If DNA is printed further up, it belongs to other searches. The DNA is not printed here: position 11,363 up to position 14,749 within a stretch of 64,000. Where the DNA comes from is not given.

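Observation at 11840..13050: gp5-like spike carries a C-terminal array of about 25 helical LxxMxPxDL repeats (MgtE-N/FliG-like) instead of a lysozyme domain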

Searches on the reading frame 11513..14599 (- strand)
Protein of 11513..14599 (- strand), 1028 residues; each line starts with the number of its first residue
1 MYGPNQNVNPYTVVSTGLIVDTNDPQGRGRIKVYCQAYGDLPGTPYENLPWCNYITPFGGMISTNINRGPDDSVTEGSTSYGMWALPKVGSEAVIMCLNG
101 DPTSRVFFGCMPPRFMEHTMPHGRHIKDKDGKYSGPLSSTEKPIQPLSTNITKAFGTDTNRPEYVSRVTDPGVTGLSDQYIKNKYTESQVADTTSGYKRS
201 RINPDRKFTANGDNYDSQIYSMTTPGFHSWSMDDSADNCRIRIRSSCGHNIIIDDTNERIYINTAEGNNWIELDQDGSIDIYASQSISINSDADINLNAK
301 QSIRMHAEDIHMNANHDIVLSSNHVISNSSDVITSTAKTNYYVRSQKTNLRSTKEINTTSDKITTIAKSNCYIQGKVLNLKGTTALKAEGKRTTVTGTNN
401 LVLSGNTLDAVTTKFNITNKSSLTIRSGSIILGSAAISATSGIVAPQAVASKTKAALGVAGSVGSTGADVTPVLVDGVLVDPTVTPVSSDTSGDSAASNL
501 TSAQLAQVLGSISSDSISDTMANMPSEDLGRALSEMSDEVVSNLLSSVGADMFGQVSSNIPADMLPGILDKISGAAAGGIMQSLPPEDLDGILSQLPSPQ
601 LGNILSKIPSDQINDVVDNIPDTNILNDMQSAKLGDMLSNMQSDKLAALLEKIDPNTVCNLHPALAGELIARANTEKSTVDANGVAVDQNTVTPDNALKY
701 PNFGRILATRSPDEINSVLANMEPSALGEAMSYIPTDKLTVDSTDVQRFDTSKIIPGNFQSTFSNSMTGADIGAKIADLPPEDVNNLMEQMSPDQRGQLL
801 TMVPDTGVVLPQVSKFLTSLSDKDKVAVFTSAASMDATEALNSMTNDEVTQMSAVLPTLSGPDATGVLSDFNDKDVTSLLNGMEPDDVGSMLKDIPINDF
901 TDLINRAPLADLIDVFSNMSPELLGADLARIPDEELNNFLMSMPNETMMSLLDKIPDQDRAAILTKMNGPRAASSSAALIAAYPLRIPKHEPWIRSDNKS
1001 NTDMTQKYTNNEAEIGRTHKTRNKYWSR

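Call 3: search_protein_families(library=pfam, proteins=[window:11513-14599:-], max_evalue=1)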
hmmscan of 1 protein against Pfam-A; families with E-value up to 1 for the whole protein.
window:11513-14599:- (1028 aa): 9 families
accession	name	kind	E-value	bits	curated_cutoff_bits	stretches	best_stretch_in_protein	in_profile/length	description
PF03448.22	MgtE_N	-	3.1e-34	118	25.9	6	883-969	1-87/102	MgtE intracellular N domain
PF04717.18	Phage_base_V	-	1.3e-08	35.5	23.8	2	77-110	40-73/75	Type VI secretion system/phage-baseplate injector OB domain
PF01706.21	FliG_C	-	1.2e-05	26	23.3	1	927-975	23-71/108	FliG C-terminal domain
PF04003.17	Utp12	-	2.3e-05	24.9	31.5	0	505-538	5-39/107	Dip2/Utp12 Family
PF12059.13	DUF3540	-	0.0045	17.4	27.9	1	268-324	59-117/199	Protein of unknown function (DUF3540)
PF14841.11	FliG_M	-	0.0067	17.1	25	0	592-624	19-51/76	FliG middle domain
PF14327.11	CSTF2_hinge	-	0.017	16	27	0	710-733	13-36/81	Hinge domain of cleavage stimulation factor subunit 2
PF10106.14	DUF2345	-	0.018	15.3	30.7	1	278-375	21-118/151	Uncharacterized protein conserved in bacteria (DUF2345)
PF08564.16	CDC37_C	-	0.18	12.4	22.1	0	704-726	27-49/100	Cdc37 C terminal domain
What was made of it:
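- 13910..14599 (-): N-terminal OB-fold domain and conserved connector (aa 1-230). No lysozyme domain is inserted here. Pfam Phage_base_V at 35.5 bits against a cutoff of 23.8 (call 3).
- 11696..12295 (-): Array block C (aa 769-968): 17 short helices. This is the best MgtE_N match. The best Pfam stretch is aa 883-969 (call 3).
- On gp5/VgrG-type baseplate central spike: 35.5 bits against a gathering cutoff of 23.8, E = 1.3e-8 (call 3).
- On T4 gp5 subtype (tail lysozyme): No lysozyme, SLT or peptidase family at E <= 1 in the whole protein (call 3).
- On Pfam MgtE_N (PF03448) ARM-like repeat domain: 118 bits against 25.9, in 6 stretches (call 3).
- On MgtE Mg2+ transporter: No CBS or MgtE TM domain in Pfam (call 3).
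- On FliG rotor protein: There is no FliG_N hit (call 3).
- Closest known: Phage T4 gp5. Different: There is no lysozyme domain between the OB fold and the beta-helix (call 3).
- Checked: FliG_C scores 26 bits (call 3). Pfam shows no lysozyme or SLT domain at E <= 1 (call 3).
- Domain family membership (call 3).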

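Call 4: search_protein_families(library=phrogs, proteins=[window:11513-14599:-], max_evalue=0.01)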
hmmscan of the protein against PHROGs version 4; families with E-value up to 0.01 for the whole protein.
window:11513-14599:- (1028 aa): 1 family
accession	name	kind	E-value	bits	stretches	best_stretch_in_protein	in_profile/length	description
phrog_13211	-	tail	3.4e-09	36.3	1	15-375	22-388/887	baseplate hub subunit and tail lysozyme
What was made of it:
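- Closest known: Phage T4 gp5. Same: Both are baseplate hub components, and the PHROG annotation is 'baseplate hub subunit and tail lysozyme' (calls 3, 4).
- Pfam and PHROG hits (calls 3, 4).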

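Call 5: search_dna_similar(query=window:11513-14599:-, collection=phages, mode=protein, max_rows=30)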
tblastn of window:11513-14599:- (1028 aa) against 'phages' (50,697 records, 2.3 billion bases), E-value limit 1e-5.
Records with a match: 45; places in all: 45; records where one place covers at least 80% of the query: 0.
Best place of each record, by identity: <60% 45.
By first word of the organism name: Pseudomonas 11; Klebsiella 9; Erwinia 7; Salmonella 4; Xanthomonas 2; Stenotrophomonas 2; Serratia 2; Agrobacterium 2; Cronobacter 2; Ralstonia 1; and 3 more.
By host as written in the record: Pseudomonas aeruginosa PAO1 5; Klebsiella pneumoniae 5; - 3; Pseudomonas aeruginosa 3; Erwinia amylovora 3; Erwinia amylovora SNUABM_01 3; Serratia marcescens UCC2017 2; Agrobacterium tumefaciens C58 2; and 16 more.
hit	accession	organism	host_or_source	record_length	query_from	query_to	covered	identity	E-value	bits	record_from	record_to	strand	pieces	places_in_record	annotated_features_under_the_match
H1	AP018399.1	Xanthomonas phage XacN1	Xanthomonas citri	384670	3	377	36%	36.3%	2e-63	242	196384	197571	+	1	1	hypothetical protein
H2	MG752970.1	Ralstonia phage RsoM2USA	Ralstonia solanacearum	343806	11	361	34%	34.2%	5e-52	206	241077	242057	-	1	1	hypothetical protein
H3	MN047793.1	Xanthomonas phage Xoo-sp13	Xanthomonas oryzae pv. oryzae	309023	11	317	30%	37.9%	8e-63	240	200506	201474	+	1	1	hypothetical protein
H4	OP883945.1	Stenotrophomonas phage CM1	Stenotrophomonas maltophilia SRM01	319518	14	320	30%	36.1%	2e-55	217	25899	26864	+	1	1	record has no annotation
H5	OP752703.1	Stenotrophomonas phage RAS14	Stenotrophomonas maltophilia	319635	14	320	30%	36.1%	2e-55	217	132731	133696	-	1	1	hypothetical protein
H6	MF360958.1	Salicola phage SCTP-2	Salicola sp. PV4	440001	12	422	40%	25.0%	4e-21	106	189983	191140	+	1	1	189: hypothetical protein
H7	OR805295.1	Pseudomonas phage Paride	Pseudomonas aeruginosa PAO1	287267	4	390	38%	26.3%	3e-20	103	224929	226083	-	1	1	baseplate hub subunit and tail lysozyme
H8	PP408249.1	Pseudomonas phage vB_Pa-PAC2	Pseudomonas aeruginosa PAO1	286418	4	390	38%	26.3%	3e-20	103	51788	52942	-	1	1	baseplate hub subunit and tail lysozyme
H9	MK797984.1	Pseudomonas phage vB_PaeM_PA5oct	-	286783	4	390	38%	26.3%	3e-20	103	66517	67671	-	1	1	baseplate hub subunit and tail lysozyme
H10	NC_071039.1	Pseudomonas phage vB_PaeM_PA5oct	-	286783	4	390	38%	26.3%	3e-20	103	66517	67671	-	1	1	baseplate hub subunit and tail lysozyme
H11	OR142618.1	Pseudomonas phage Callisto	Pseudomonas aeruginosa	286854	4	390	38%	26.3%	3e-20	103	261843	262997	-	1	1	hypothetical protein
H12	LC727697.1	Pseudomonas phage sp. 30-2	Pseudomonas aeruginosa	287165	4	390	38%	26.3%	3e-20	103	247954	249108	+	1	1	hypothetical protein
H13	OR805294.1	Pseudomonas phage Ettore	Pseudomonas aeruginosa PAO1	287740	4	390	38%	26.3%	3e-20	103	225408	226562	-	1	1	baseplate hub subunit and tail lysozyme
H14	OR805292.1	Pseudomonas phage Cassandra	Pseudomonas aeruginosa PAO1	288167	4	390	38%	26.3%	3e-20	103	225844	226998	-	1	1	baseplate hub subunit and tail lysozyme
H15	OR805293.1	Pseudomonas phage Deifobo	Pseudomonas aeruginosa PAO1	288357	4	390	38%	26.3%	3e-20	103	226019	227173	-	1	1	baseplate hub subunit and tail lysozyme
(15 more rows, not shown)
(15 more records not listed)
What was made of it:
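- tblastn matches to jumbo-phage hub/spike genes (call 5).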

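Call 7: find_homologous_proteins(query=window:11513-14599:-, max_evalue=0.001)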
Query window:11513-14599:- (1028 aa): 48 proteins with E <= 0.001 among 8000 candidates.
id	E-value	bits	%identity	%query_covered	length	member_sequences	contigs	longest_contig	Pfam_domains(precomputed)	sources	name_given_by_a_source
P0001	0.0e+0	2124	92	100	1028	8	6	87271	PF04717.19,PF04003.18,PF03448.23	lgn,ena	-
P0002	0.0e+0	1444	63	100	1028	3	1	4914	PF04717.19,PF04003.18,PF14841.12,PF03448.23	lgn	-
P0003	1.5e-171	591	37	100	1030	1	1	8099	PF04717.19,PF03448.23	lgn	-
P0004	2.3e-170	587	37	100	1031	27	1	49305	PF04717.19,PF03448.23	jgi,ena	jgi:flagellar motility protein MotE (MotC chaperone)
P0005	2.4e-169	584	32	100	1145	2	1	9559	PF04717.19,PF03448.23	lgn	-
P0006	1.0e-160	555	32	93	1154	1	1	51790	PF04717.19,PF03448.23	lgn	-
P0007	2.5e-160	554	35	93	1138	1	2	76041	PF04717.19,PF03448.23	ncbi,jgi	jgi:hypothetical protein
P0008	8.4e-159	549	33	93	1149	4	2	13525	PF04717.19,PF03448.23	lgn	-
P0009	8.8e-159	549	36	78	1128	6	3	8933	PF04717.19,PF03448.23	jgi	jgi:Mg/Co/Ni transporter MgtE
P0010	1.8e-156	541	32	99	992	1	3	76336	PF04717.19,PF03448.23,PF01706.22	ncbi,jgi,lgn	jgi:Mg/Co/Ni transporter MgtE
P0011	6.4e-156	539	34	93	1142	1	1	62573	PF04717.19,PF03448.23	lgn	-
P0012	6.2e-151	523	34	99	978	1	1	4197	PF04717.19,PF03448.23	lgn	-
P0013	9.9e-148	512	40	64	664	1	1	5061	PF04717.19,PF03448.23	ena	-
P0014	1.5e-147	512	33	98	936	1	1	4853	PF04717.19,PF03448.23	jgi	jgi:Mg/Co/Ni transporter MgtE/phage gp45-like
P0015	2.1e-147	511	41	64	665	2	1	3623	PF04717.19,PF10106.15,PF03448.23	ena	-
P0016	7.7e-146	506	32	83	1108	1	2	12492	PF04717.19,PF03448.23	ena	-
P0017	1.2e-134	469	31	98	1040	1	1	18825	PF04717.19,PF03448.23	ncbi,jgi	jgi:Mg/Co/Ni transporter MgtE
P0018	3.9e-93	332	41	40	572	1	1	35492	PF04717.19,PF10106.15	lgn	-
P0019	1.2e-76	277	36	42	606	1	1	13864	PF04717.19,PF10106.15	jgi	jgi:hypothetical protein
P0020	8.9e-75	271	36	42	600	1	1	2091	PF04717.19,PF10106.15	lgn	-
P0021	4.4e-74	269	36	43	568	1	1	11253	PF04717.19,PF10106.15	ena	-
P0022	4.1e-73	265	35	45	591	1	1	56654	PF04717.19,PF10106.15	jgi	-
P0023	1.7e-72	263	40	33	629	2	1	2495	PF04717.19,PF04790.19,PF10106.15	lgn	-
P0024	1.2e-70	257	36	39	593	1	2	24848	PF04717.19,PF10106.15,PF12059.14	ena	-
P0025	5.0e-70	255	43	30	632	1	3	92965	PF04717.19,PF10106.15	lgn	-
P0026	2.6e-66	243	33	42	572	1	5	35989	PF04717.19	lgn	-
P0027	3.0e-65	239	38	29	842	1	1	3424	PF04717.19,PF10106.15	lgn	-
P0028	8.8e-64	234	36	42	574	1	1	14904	PF04717.19,PF10106.15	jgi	-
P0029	2.3e-63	233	40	30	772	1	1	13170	PF04717.19,PF10106.15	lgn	-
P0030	4.6e-63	232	34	44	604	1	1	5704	PF04717.19,PF10106.15,PF12059.14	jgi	jgi:uncharacterized protein (DUF2345 family)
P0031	3.6e-62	229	38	29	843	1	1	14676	PF04717.19,PF10106.15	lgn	-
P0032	4.2e-61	226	38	29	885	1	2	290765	PF04717.19,PF10106.15,PF18896.6,PF01464.26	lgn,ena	-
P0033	2.1e-60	223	40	29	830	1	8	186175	PF04717.19,PF10106.15,PF18896.6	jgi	jgi:hypothetical protein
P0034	4.3e-60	222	39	29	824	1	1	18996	PF04717.19,PF10106.15,PF18896.6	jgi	jgi:uncharacterized protein (DUF2345 family)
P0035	2.2e-59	220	33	42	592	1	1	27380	PF04717.19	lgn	-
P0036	1.0e-58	218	38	29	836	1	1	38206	PF04717.19,PF10106.15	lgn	-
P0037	2.7e-58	216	31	41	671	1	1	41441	PF04717.19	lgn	-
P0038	1.3e-57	214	37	29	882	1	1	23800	PF04717.19,PF10106.15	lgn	-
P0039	4.0e-57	212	37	29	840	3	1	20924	PF04717.19,PF10106.15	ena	-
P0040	4.8e-56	209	38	30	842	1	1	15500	PF04717.19,PF10106.15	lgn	-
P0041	1.8e-55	207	33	44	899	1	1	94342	PF04717.19,PF10106.15,PF18896.6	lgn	-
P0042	5.3e-55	205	32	47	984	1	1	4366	PF04717.19,PF10106.15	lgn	-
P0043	7.3e-55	205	33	45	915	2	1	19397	PF04717.19,PF10106.15,PF18896.6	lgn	-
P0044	6.9e-54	202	38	29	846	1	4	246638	PF04717.19,PF10106.15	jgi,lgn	-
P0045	1.0e-53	201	37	29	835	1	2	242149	PF04717.19,PF10106.15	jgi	jgi:uncharacterized protein (DUF2345 family)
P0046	2.9e-53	200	36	29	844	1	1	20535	PF04717.19,PF10106.15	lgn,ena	-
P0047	2.6e-48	183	36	29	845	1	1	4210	PF04717.19,PF10106.15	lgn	-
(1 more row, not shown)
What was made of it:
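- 11513..14599 (-): Whole central-spike gene, 1028 codons plus stop. Seventeen full-length metagenomic homologue clusters at 31-92% identity share the architecture PF04717 + PF03448 (call 7).
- Closest known: Flagellar E-ring proteins MotE, FlgY and FlbB, and the ARM-like motifs of FliG. Different: JGI's automatic names for the homologues ('MotE', 'MgtE transporter'; call 7) are domain-level mis-namings.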

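Call 18: get_annotated_region(hit=H1, flank=6000)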
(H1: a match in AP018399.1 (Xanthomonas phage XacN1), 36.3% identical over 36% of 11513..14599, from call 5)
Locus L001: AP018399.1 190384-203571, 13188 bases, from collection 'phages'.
description: Xanthomonas phage XacN1 DNA, complete genome.
organism: Xanthomonas phage XacN1 (NCBI taxid 2042251)
taxonomy: Viruses; Duplodnaviria; Heunggongvirae; Uroviricota; Caudoviricetes
host: Xanthomonas citri; source: -; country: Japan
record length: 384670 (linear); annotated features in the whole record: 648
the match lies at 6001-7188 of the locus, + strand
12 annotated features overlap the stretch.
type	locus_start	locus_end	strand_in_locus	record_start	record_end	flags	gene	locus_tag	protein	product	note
CDS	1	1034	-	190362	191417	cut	-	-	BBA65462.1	predicted ORF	ORF314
CDS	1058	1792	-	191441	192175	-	-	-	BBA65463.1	predicted ORF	ORF315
CDS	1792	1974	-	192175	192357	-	-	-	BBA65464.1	predicted ORF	ORF316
CDS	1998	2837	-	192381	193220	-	-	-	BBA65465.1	baseplate hub subunit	ORF317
CDS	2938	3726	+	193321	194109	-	-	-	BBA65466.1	hypothetical protein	ORF318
CDS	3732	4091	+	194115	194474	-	-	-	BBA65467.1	predicted ORF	ORF319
CDS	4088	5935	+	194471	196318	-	-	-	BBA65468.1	predicted ORF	ORF320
CDS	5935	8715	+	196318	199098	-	-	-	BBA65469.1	hypothetical protein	ORF321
CDS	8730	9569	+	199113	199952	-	-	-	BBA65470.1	M23 family peptidase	ORF322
CDS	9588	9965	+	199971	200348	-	-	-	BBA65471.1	baseplate wedge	ORF323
CDS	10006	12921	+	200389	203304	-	-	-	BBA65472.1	baseplate wedge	ORF324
CDS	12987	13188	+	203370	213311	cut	-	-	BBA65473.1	hypothetical protein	ORF325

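Call 22: search_protein_families(library=pfam, proteins=[L001:5935-8715:+], max_evalue=0.01)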
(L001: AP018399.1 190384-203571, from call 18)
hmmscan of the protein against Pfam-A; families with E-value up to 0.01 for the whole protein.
L001:5935-8715:+ (926 aa): 4 families
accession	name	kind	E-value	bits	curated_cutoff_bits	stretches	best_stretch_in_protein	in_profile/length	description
PF18896.5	SLT_3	-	6.3e-16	59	27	1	594-690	2-88/89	Lysozyme like domain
PF04717.18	Phage_base_V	-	6.8e-12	46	23.8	2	100-133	41-74/75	Type VI secretion system/phage-baseplate injector OB domain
PF10106.14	DUF2345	-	2.7e-07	31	30.7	1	382-538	22-141/151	Uncharacterized protein conserved in bacteria (DUF2345)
PF06890.18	Phage_Mu_Gp45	-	0.0078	16.6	24.1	0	102-127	34-59/68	Bacteriophage Mu Gp45, N-terminal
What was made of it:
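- Closest known: MgtE cytoplasmic N domain. Same: The sequence family matches above the Pfam cutoff (calls 3, 22).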
